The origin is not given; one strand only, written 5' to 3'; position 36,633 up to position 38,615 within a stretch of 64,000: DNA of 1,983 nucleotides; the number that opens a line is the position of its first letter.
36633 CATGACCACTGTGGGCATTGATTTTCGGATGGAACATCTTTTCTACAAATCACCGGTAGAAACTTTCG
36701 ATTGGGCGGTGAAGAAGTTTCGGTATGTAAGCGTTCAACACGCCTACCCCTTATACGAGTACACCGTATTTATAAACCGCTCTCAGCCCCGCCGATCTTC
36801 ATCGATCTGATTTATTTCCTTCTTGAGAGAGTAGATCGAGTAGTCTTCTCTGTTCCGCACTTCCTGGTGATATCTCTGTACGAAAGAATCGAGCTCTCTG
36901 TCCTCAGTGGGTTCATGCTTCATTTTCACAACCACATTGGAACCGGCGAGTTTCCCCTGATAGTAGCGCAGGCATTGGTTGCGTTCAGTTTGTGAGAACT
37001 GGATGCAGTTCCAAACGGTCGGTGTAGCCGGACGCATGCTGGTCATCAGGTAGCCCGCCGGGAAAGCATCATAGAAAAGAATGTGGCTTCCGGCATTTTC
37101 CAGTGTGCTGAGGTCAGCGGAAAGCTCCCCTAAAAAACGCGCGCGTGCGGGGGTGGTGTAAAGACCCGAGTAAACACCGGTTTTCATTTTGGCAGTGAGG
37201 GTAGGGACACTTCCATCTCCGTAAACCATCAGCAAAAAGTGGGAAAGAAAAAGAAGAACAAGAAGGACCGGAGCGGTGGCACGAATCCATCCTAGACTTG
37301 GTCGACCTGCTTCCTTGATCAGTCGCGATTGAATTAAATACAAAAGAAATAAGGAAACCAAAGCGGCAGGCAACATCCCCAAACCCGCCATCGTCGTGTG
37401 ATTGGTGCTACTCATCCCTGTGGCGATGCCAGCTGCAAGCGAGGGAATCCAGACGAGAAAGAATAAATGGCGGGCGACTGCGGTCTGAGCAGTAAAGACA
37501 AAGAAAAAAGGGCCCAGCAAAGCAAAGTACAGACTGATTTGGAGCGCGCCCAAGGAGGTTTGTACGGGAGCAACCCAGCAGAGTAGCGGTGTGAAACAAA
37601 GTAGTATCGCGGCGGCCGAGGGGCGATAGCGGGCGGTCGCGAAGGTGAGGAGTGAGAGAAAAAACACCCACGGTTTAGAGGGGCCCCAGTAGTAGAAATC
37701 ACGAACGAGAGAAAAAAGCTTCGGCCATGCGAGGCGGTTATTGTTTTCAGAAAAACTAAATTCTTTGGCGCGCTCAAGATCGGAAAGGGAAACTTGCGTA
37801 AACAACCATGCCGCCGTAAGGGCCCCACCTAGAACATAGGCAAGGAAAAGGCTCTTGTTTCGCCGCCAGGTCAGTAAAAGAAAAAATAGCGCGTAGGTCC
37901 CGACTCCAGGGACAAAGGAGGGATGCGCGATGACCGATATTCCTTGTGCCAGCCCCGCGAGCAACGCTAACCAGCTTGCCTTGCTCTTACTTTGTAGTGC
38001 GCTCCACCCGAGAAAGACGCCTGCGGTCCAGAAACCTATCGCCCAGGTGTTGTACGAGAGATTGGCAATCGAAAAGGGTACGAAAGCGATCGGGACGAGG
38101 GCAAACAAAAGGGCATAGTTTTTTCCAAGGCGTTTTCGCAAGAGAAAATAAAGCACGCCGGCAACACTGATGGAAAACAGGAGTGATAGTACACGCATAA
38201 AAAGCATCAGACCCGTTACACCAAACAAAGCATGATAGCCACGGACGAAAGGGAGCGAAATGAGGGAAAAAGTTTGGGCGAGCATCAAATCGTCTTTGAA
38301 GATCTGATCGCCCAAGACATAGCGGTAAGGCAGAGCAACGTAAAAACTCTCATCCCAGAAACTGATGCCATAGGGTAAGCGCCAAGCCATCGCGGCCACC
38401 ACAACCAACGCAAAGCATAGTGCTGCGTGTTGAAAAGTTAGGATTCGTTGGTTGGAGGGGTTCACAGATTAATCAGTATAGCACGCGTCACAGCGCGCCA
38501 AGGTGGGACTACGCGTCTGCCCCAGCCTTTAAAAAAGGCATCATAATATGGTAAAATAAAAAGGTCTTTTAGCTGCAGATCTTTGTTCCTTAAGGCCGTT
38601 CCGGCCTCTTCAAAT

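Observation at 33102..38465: Polyprenyl-phosphate sugar transfer module: GT2 (ArnC/DPM1-like) + GT-C (ArnT/PMT-like) with formyltransferase, WbqC and methyltransferase. A candidate lipid A or envelope glycan decoration system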

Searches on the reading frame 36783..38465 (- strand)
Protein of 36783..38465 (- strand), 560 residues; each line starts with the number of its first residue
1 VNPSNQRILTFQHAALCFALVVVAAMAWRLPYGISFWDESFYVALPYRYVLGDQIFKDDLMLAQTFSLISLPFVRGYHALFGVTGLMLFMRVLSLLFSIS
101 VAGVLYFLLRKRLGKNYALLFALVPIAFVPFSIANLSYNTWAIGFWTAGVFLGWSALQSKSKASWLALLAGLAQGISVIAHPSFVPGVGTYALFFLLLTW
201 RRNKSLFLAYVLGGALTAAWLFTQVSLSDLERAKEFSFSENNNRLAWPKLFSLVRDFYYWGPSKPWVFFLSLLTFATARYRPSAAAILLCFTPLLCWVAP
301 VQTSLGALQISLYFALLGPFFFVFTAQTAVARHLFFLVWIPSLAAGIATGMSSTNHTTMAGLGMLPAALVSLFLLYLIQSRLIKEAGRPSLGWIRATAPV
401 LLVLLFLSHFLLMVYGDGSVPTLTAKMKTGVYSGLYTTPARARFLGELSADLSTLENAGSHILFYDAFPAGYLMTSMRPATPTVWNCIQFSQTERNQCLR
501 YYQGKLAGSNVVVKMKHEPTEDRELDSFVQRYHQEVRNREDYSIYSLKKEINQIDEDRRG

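Call 3: search_protein_families(library=pfam, proteins=[window:36783-38465:-], max_evalue=0.01)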
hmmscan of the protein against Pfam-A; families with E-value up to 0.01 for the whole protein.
window:36783-38465:- (560 aa): 1 family
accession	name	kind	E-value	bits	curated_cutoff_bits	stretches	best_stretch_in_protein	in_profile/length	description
PF09913.15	DUF2142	-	5.7e-05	22.5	30.1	1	83-227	120-262/395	Predicted membrane protein (DUF2142)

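Call 5: search_protein_families(library=ncbifam, proteins=[window:36783-38465:-], max_evalue=0.01)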
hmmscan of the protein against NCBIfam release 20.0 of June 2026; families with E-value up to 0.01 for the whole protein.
window:36783-38465:- (560 aa): 0 families

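Call 7: find_homologous_proteins(query=window:36783-38465:-)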
Query window:36783-38465:- (560 aa): 21 proteins with E <= 0.001 among 8000 candidates.
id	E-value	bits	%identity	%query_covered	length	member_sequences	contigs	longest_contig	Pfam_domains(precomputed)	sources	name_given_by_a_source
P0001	1.4e-108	382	41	95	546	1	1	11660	-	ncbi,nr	ncbi:MAG: hypothetical protein KDD51_11245 [Bdellovibrionales bacterium]|nr:hypothetical protein [Bd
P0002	5.6e-104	367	40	95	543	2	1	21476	-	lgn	-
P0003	3.9e-63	232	34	95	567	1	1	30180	-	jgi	jgi:hypothetical protein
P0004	2.4e-60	223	46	29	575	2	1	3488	-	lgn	-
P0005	2.4e-58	216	32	93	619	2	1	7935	-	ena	-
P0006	2.3e-53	200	32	97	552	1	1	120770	-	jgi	-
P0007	3.3e-53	199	31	88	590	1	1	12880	-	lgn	-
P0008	9.6e-52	194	44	30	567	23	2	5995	-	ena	-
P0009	7.6e-48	182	38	32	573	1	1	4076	-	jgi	jgi:hypothetical protein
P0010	5.0e-42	162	30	89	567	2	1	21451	-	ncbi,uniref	ncbi:MAG: hypothetical protein ACR652_10510 [Methylocystis sp.]|uniref:hypothetical protein n=1 Tax=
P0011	2.4e-40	157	36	38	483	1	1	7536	-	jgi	-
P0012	2.2e-39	154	42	25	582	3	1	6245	-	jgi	jgi:hypothetical protein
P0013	1.9e-37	147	27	90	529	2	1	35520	-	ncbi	-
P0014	3.2e-36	143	29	92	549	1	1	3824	-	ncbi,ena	-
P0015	6.6e-31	126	27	94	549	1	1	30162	-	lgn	-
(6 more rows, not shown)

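Call 8: search_solved_structures(query=window:36783-38465:-, max_evalue=10)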
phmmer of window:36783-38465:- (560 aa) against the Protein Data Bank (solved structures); distinct sequences matched with E-value up to 10: 0.

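Call 12: find_encoding_contigs(protein=P0001, flank=10000, max_places=2)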
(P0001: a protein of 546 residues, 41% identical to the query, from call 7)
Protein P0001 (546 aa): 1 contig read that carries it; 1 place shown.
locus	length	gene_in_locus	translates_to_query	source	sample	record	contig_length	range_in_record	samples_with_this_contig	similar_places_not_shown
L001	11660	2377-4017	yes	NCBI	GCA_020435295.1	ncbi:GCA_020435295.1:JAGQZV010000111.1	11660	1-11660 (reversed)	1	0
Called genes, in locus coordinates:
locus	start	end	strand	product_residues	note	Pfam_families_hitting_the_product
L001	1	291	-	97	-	PF01041:DegT_DnrJ_EryC1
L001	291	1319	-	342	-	PF01073:3Beta_HSD, PF01370:Epimerase, PF02719:Polysacc_synt_2 (weak), PF04321:RmlD_sub_bind, PF05368:NmrA, PF07993:NAD_binding_4 (faint), PF13460:NAD_binding_10, PF16363:GDP_Man_Dehyd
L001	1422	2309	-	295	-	PF13489:Methyltransf_23, PF08241:Methyltransf_11, PF08242:Methyltransf_12, PF13649:Methyltransf_25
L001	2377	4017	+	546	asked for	-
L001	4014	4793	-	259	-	PF01209:Ubie_methyltran, PF06325:PrmA (faint), PF08003:Methyltransf_9 (weak), PF13489:Methyltransf_23, PF08241:Methyltransf_11, PF08242:Methyltransf_12, PF13649:Methyltransf_25, PF13847:Methyltransf_31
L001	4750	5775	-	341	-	PF00535:Glycos_transf_2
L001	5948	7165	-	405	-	PF00905:Transpeptidase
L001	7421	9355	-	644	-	PF26745:SPM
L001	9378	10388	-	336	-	-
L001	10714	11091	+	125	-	PF07238:PilZ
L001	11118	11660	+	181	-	?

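Call 13: find_encoding_contigs(protein=P0006, flank=10000, max_places=2)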
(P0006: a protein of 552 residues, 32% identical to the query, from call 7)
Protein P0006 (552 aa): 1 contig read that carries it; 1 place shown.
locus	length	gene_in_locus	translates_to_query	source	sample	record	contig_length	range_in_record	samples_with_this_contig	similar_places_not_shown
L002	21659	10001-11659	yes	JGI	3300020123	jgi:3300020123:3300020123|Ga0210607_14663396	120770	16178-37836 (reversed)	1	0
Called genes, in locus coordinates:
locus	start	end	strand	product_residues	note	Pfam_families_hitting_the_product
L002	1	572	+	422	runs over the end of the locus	PF01471:PG_binding_1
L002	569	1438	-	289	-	PF00296:Bac_luciferase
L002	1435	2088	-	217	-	PF00753:Lactamase_B, PF23023:Anti-Pycsar_Apyc1 (faint)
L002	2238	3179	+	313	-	PF03706:LPG_synthase_TM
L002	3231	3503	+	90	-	-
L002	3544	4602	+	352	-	PF14378:PAP2_3, PF01569:PAP2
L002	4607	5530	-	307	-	PF04307:YdjM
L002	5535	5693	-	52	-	-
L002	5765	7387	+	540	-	-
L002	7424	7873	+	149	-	PF00034:Cytochrom_C (weak)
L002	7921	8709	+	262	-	PF00702:Hydrolase (faint), PF08282:Hydrolase_3, PF12710:HAD (faint), PF05116:S6PP (weak)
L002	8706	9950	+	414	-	PF02403:Seryl_tRNA_N, PF00587:tRNA-synt_2b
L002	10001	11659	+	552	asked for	-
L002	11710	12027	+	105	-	-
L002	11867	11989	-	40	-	-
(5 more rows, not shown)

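Call 15: find_encoding_contigs(protein=P0003, flank=10000, max_places=2)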
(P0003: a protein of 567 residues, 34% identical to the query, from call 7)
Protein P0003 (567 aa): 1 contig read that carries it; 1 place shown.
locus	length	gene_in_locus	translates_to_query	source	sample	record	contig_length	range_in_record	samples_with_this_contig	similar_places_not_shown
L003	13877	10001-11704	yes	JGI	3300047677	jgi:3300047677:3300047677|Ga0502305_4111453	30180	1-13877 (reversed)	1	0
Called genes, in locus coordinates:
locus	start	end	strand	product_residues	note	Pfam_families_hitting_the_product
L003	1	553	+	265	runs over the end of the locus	-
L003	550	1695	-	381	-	PF13439:Glyco_transf_4, PF13579:Glyco_trans_4_4, PF20706:GT4-conflict, PF00534:Glycos_transf_1, PF13692:Glyco_trans_1_4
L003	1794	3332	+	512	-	PF01943:Polysacc_synt, PF13440:Polysacc_synt_3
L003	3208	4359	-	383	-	PF13439:Glyco_transf_4 (weak)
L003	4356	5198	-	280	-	PF00535:Glycos_transf_2, PF13641:Glyco_tranf_2_3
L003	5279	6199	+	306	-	PF10111:Glyco_tranf_2_2 (faint), PF13641:Glyco_tranf_2_3, PF00535:Glycos_transf_2, PF13632:Glyco_trans_2_3 (weak)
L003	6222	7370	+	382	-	PF13439:Glyco_transf_4 (weak)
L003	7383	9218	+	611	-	PF13522:GATase_6, PF13537:GATase_7, PF00733:Asn_synthase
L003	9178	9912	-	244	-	PF01209:Ubie_methyltran (weak), PF13489:Methyltransf_23, PF07021:MetW, PF03141:Methyltransf_29, PF13649:Methyltransf_25, PF13847:Methyltransf_31, PF08241:Methyltransf_11, PF08242:Methyltransf_12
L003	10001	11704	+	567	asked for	-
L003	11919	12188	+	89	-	-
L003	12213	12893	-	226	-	PF00072:Response_reg, PF00196:GerE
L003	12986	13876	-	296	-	?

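Call 18: predict_structure(alignment_id=A1)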
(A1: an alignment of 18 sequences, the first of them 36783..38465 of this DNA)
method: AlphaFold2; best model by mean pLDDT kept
length: 560 residues; sequences in the alignment: 18
mean_pLDDT: 86.4   pTM: 0.89
mean pLDDT of the five models: 86.4, 85.7, 85.5, 83.6, 83.4
residues with pLDDT >= 90: 305; 70-90: 190; 50-70: 53; < 50: 12
segments of 3 or more residues with pLDDT < 50: 242-244, 553-560
pLDDT, mean of each block of 10 residues (from residue 1): 71 94 94 83 86 82 86 95 94 96 98 95 93 86 97 96 97 97 96 97 95 97 92 79 62 79 68 86 91 78 76 92 95 97 95 85 96 96 92 91 90 76 92 94 93 84 79 84 58 68 71 77 78 92 85 44
secondary structure, 60 per line:
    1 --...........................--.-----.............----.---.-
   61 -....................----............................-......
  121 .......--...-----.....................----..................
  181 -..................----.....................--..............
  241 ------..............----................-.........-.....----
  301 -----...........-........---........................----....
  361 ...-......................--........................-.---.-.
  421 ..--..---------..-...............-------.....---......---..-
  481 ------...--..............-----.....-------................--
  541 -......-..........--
elements in order: H3-29 H38-50 H62-81 H86-113 H115-127 H138-158 H163-180 H182-199 H204-224 H227-240 H247-260 H265-280 H282-290 H292-296 H306-316 H318-325 H329-352 H357-363 H365-386 H389-412 H439-453 E461-465 H469-474 H492-505 E511-515 H523-532 E533-538 E542-547 H549-558

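Call 20: find_related_loci(query=A2, collection=genome_contigs, flank=10000)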
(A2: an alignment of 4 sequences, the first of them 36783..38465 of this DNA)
Query A2 (560 aa) in genome_contigs; peptide patterns used: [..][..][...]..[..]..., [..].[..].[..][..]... (x = any residue, [..] = any of these).
164 stretches matched a pattern; 33 encode a relative of the query (tblastn E <= 1e-3); 32 distinct loci.
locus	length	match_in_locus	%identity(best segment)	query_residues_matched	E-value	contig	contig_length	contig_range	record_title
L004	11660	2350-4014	40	1-560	7e-106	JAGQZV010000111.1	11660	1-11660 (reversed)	MAG: Bdellovibrionales bacterium isolate HKST-UBA01 NODE_112_length_11660_cov_1.989726, whole genome shotgun sequence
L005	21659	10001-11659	33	29-554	2e-68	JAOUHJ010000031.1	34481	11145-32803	MAG: Nitrospira sp. isolate 4_1_May_SF_Bin59 4_1_May_SF_Bin59_scaffold_396_c1, whole genome shotgun sequence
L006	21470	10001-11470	34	29-519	3e-63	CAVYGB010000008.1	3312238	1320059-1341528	MAG: uncultured delta proteobacterium isolate MFD01275.bin.2.10 genome assembly, contig: contig_5168, whole genome shotg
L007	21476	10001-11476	34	28-519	6e-56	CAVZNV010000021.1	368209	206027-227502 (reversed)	MAG: uncultured Actinomycetes bacterium isolate MFD05521.bin.2.29 genome assembly, contig: contig_7524, whole genome sho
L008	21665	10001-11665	33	1-549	4e-55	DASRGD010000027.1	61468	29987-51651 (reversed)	MAG TPA_asm: Gaiellaceae bacterium isolate SMAG_U10049 k141_2011463, whole genome shotgun sequence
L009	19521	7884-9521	32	11-552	5e-54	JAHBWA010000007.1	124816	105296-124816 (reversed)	MAG: Labilithrix sp. isolate ACE_MYX5 MYX5_7, whole genome shotgun sequence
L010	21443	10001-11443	31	29-523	1e-52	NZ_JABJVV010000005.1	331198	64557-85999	Caenimonas soli strain S4 contig5, whole genome shotgun sequence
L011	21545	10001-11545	31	16-524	2e-48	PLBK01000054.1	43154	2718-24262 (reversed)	MAG: Actinomycetota bacterium isolate palsa_612 73.20111000_P3M.97_contig_4806, whole genome shotgun sequence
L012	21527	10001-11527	33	28-536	7e-47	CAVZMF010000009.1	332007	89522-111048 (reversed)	MAG: uncultured Actinomycetes bacterium isolate MFD02159.bin.2.51 genome assembly, contig: contig_44901, whole genome sh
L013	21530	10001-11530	33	20-524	2e-46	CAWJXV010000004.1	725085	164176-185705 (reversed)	MAG: uncultured Actinomycetes bacterium isolate MFD03975.bin.1.244 genome assembly, contig: contig_17592, whole genome s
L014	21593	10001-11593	32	29-550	4e-58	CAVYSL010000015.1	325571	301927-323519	MAG: uncultured Gaiellaceae bacterium isolate MFD05567.bin.2.80 genome assembly, contig: contig_5646, whole genome shotg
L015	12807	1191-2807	30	28-545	1e-45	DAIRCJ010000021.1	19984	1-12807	MAG TPA_asm: Candidatus Geothermocultoraceae bacterium isolate CTOTU1355 NODE_219_length_19984_cov_4.770535, whole genom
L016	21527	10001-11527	32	28-536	2e-44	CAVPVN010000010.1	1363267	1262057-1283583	MAG: uncultured Actinomycetes bacterium isolate MFD00392.bin.1.141 genome assembly, contig: contig_7222, whole genome sh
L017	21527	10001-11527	29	9-523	8e-39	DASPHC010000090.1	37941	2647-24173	MAG TPA_asm: Thermoanaerobaculia bacterium isolate SMAG_U11946 k141_1052517, whole genome shotgun sequence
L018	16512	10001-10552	45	19-202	2e-37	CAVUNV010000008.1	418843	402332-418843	MAG: uncultured Actinomycetes bacterium isolate MFD02134.bin.2.242 genome assembly, contig: contig_32772, whole genome s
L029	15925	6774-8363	25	14-545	4e-26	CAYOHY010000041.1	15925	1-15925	MAG TPA_asm: uncultured Eubacteriales bacterium isolate binchicken_co152_248 genome assembly, contig: NODE_3945_length_1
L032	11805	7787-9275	29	2-485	1e-25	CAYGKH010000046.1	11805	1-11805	MAG TPA_asm: uncultured Coriobacteriaceae bacterium isolate ERP113451_co4_67 genome assembly, contig: NODE_3468_length_1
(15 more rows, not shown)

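Call 28: search_protein_families(library=pfam, proteins=[L010:11609-12889:-, L010:12877-13929:+, L010:13976-14671:+, L010:14668-15588:+, L010:15578-16216:+, L010:16213-16875:+, L010:16882-17790:+, L010:17787-18164:+, L010:18194-19324:+, L010:8696-9826:-], max_evalue=0.001)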
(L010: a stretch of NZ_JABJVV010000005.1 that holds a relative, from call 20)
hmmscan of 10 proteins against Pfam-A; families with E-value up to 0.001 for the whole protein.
L010:11609-12889:- (426 aa): 0 families

L010:12877-13929:+ (350 aa): 1 family
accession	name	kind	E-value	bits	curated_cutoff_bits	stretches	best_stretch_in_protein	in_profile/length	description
PF01757.29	Acyl_transf_3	-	1.4e-33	116.8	31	1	20-337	4-325/326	Acyltransferase domain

L010:13976-14671:+ (231 aa): 1 family
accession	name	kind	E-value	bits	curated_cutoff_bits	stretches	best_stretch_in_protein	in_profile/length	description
PF08889.16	WbqC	-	1.3e-81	274.1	21.3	1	8-224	1-217/218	WbqC-like protein family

L010:14668-15588:+ (306 aa): 1 family
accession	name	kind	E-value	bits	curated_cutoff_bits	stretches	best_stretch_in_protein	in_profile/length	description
PF00535.33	Glycos_transf_2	-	8.6e-26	91.3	23.3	1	4-152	1-151/168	Glycosyl transferase family 2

L010:15578-16216:+ (212 aa): 3 families
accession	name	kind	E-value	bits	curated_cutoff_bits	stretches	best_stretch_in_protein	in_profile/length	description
PF13649.12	Methyltransf_25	-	5.8e-07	30.5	27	1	58-109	2-53/97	Methyltransferase domain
PF08242.18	Methyltransf_12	-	4.5e-06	27.8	30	1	59-102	2-45/98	Methyltransferase domain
PF08241.18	Methyltransf_11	-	0.00013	23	21.2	1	59-109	2-49/95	Methyltransferase domain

L010:16213-16875:+ (220 aa): 4 families
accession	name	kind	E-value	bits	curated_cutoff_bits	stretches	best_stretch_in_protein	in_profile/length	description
PF00132.30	Hexapep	-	1.5e-19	69.2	27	3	124-158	2-36/36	Bacterial transferase hexapeptide (six repeats)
PF14602.12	Hexapep_2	-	2.7e-07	30.6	27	1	160-191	2-31/34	Hexapeptide repeat of succinyl-transferase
PF25084.1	LbH_EIF2B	-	5.7e-07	29.9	54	1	95-188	5-95/105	EIF2B subunit epsilon LbH domain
PF21711.3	DCTN5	-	0.00012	22.2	40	1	107-187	56-135/182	Dynactin subunit 5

L010:16882-17790:+ (302 aa): 0 families

L010:17787-18164:+ (125 aa): 2 families
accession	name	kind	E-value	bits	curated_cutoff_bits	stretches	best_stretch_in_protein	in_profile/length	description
PF00892.27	EamA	-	7.5e-08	33.2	28.2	1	54-122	65-133/135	EamA-like transporter family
PF10639.15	TMEM234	-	6.5e-05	23.4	30.1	1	59-121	48-111/113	Putative transmembrane family 234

L010:18194-19324:+ (376 aa): 4 families
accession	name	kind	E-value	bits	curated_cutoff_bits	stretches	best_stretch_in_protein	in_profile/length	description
PF01041.23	DegT_DnrJ_EryC1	-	2.5e-88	297.2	19.8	1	12-370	6-359/360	DegT/DnrJ/EryC1/StrS aminotransferase family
PF00155.27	Aminotran_1_2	-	1.2e-06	28.4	19.7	1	48-155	68-188/361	Aminotransferase class I and II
PF01212.27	Beta_elim_lyase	-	2.1e-05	24.4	27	1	15-158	16-174/288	Beta-eliminating lyase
PF00266.25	Aminotran_5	-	7.7e-05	22.3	21.5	1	48-158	63-181/371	Aminotransferase class-V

L010:8696-9826:- (376 aa): 3 families
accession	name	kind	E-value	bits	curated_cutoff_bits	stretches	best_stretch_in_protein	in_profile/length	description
PF00534.26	Glycos_transf_1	-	2.3e-14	53.8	26.4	1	217-354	19-159/172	Glycosyl transferases group 1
PF13692.12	Glyco_trans_1_4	-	4.2e-10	40.5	27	1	225-351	14-140/142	Glycosyl transferases group 1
PF20706.3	GT4-conflict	-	9e-05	22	26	1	281-321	272-312/385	Family 4 Glycosyltransferase in conflict systems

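Call 29: search_protein_families(library=pfam, proteins=[L005:15-776:+, L005:776-2059:+, L005:2056-2928:+, L005:2930-3673:+, L005:5212-5877:+, L005:5547-6794:+, L005:6922-7914:+, L005:7785-8528:+, L005:11737-13536:+, L005:13464-14882:+], max_evalue=0.001)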
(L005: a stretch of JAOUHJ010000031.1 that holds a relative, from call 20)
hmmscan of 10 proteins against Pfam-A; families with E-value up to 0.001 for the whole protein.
L005:15-776:+ (253 aa): 0 families

L005:776-2059:+ (427 aa): 3 families
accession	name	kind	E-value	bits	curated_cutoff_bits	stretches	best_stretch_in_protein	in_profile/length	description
PF00005.33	ABC_tran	-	2.9e-21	76.9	25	1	51-182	1-135/137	ABC transporter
PF14524.12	Wzt_C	-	2.2e-11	44.4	30.4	1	273-394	3-128/143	Wzt C-terminal domain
PF13304.12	AAA_21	-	4.7e-07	30.6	27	0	151-216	233-301/304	AAA domain, putative AbiEii toxin, Type IV TA system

L005:2056-2928:+ (290 aa): 3 families
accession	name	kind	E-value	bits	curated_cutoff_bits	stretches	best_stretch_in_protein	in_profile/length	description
PF13489.12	Methyltransf_23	-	3.6e-06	27.2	27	1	130-218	78-162/164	Methyltransferase domain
PF08241.18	Methyltransf_11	-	1.2e-05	26.3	21.2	1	129-169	56-94/95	Methyltransferase domain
PF08242.18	Methyltransf_12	-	0.0001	23.4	30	1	126-168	60-98/98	Methyltransferase domain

L005:2930-3673:+ (247 aa): 1 family
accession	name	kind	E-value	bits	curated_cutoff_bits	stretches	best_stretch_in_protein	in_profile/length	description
PF08889.16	WbqC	-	1.2e-79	267.6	21.3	1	24-240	1-217/218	WbqC-like protein family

L005:5212-5877:+ (221 aa): 4 families
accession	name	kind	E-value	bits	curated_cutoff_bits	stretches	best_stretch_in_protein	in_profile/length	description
PF00132.30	Hexapep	-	1.1e-18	66.5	27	3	125-159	2-36/36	Bacterial transferase hexapeptide (six repeats)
PF14602.12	Hexapep_2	-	5.5e-08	32.8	27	1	161-194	2-33/34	Hexapeptide repeat of succinyl-transferase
PF25084.1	LbH_EIF2B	-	4.6e-07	30.3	54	1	95-193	4-99/105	EIF2B subunit epsilon LbH domain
PF21711.3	DCTN5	-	2.6e-05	24.4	40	1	104-193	52-140/182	Dynactin subunit 5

L005:5547-6794:+ (415 aa): 0 families

L005:6922-7914:+ (330 aa): 3 families
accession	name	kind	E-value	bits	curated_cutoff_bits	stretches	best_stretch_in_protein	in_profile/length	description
PF13489.12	Methyltransf_23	-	4.5e-06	26.9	27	1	87-200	20-121/164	Methyltransferase domain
PF08242.18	Methyltransf_12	-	0.00011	23.3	30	1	94-192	1-97/98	Methyltransferase domain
PF08241.18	Methyltransf_11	-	0.00023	22.2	21.2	1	94-192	1-92/95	Methyltransferase domain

L005:7785-8528:+ (247 aa): 7 families
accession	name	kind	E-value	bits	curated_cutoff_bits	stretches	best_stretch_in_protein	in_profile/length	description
PF08242.18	Methyltransf_12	-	1.3e-12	48.7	30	1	91-182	1-98/98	Methyltransferase domain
PF13649.12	Methyltransf_25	-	4.3e-11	43.8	27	1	90-180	1-97/97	Methyltransferase domain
PF13489.12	Methyltransf_23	-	6.7e-09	36.1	27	1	80-209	15-142/164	Methyltransferase domain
PF13847.12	Methyltransf_31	-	9.3e-09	35.6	27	1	85-191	2-116/145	Methyltransferase domain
PF08241.18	Methyltransf_11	-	4.2e-08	34.2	21.2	1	91-183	1-94/95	Methyltransferase domain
PF00891.24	Methyltransf_2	-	1.8e-05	24.7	22.3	1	97-193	77-173/210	O-methyltransferase domain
PF02353.26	CMAS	-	0.00013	21.8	27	1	66-184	42-164/273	Mycolic acid cyclopropane synthetase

L005:11737-13536:+ (599 aa): 6 families
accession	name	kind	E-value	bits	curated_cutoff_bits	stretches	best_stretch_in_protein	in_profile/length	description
PF00733.27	Asn_synthase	-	1e-72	246.2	21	1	244-574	2-333/354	Asparagine synthase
PF13537.11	GATase_7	-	4.1e-48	162.9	25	1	46-165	1-122/123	Glutamine amidotransferase domain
PF13522.11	GATase_6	-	2.3e-46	157.5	27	1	31-160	1-130/130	Glutamine amidotransferase domain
PF06508.19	QueC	-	1e-05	25.6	22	1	264-323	4-61/210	Queuosine biosynthesis protein QueC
PF12481.13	DUF3700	-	0.00018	21.5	27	1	113-151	124-162/228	Aluminium induced protein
PF02540.23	NAD_synthase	-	0.00069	19.2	21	0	246-322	7-81/242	NAD synthase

L005:13464-14882:+ (472 aa): 0 families
